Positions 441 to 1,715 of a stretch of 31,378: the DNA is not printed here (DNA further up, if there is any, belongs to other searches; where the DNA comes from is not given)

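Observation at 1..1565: Non-canonical tail-fibre module: gp48-like protein with seven 17-aa repeats, then an AT-rich fibre ORF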

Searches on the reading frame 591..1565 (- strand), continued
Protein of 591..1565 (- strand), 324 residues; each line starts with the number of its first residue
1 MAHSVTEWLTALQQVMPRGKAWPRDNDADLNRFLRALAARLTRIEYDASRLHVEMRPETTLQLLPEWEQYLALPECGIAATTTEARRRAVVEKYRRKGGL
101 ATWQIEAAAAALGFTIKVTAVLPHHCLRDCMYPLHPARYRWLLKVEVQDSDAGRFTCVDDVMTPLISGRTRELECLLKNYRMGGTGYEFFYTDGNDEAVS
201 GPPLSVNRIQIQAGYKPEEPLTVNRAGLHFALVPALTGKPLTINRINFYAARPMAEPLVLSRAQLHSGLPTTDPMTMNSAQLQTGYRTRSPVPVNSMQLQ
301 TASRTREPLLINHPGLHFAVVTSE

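Call 55: find_encoding_contigs(protein=P0003, flank=7000, max_places=3)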
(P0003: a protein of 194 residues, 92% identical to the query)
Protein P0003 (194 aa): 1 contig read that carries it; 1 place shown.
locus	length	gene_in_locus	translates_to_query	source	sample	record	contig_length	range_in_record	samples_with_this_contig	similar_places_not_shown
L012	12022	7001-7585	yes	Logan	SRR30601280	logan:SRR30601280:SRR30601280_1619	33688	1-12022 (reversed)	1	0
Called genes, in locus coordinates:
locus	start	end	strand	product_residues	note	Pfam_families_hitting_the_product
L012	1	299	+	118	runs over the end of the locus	PF10618:Tail_tube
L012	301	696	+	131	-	PF10109:Phage_TAC_7, PF23746:Gp41_Mu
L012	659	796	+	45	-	-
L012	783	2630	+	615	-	-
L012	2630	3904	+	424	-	PF07157:DNA_circ_N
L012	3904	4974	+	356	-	PF21683:GpP-like_1st, PF05954:Phage_GPD, PF22255:Gp44-like_2nd, PF21929:GpP_4th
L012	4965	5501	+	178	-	PF06890:Phage_Mu_Gp45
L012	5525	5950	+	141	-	PF07409:GP46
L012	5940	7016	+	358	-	PF04865:Baseplate_J, PF26078:Baseplate_J_M, PF26079:Baseplate_J_C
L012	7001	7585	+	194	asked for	PF10076:Phage_Mu_Gp48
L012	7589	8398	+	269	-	-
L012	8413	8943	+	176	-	PF02413:Caudo_TAP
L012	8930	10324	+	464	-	PF08400:phage_tail_N, PF13620:CarboxypepD_reg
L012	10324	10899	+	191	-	PF14301:DUF4376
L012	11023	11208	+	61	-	PF10122:Zn_ribbon_Com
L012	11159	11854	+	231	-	PF25680:Mom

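Call 74: search_protein_families(library=pfam, proteins=[L012:8930-10324:+, L012:10324-10899:+], max_evalue=0.01)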
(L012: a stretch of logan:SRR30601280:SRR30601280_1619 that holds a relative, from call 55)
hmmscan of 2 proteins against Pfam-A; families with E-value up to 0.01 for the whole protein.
L012:8930-10324:+ (464 aa): 5 families
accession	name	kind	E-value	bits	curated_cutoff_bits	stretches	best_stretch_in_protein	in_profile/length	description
PF08400.16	phage_tail_N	-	1.9e-27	96.3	26.6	1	4-131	5-134/134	Prophage tail fibre N-terminal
PF13620.12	CarboxypepD_reg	-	3.5e-08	34.1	32.3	1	4-78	2-72/82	Carboxypeptidase regulatory-like domain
PF05470.18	eIF-3c_N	-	0.00055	18.8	24.2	1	98-368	50-227/593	Eukaryotic translation initiation factor 3 subunit 8 N-terminus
PF06012.17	DUF908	-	0.0014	18.6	34.7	1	83-180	31-114/358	Domain of Unknown Function (DUF908)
PF04108.17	ATG17_like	-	0.0035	17.3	43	1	59-222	78-227/355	Autophagy protein ATG17-like domain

L012:10324-10899:+ (191 aa): 1 family
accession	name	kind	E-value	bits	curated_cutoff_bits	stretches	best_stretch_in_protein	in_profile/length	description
PF14301.12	DUF4376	-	3.3e-17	63.3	25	1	73-182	1-99/106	Domain of unknown function (DUF4376)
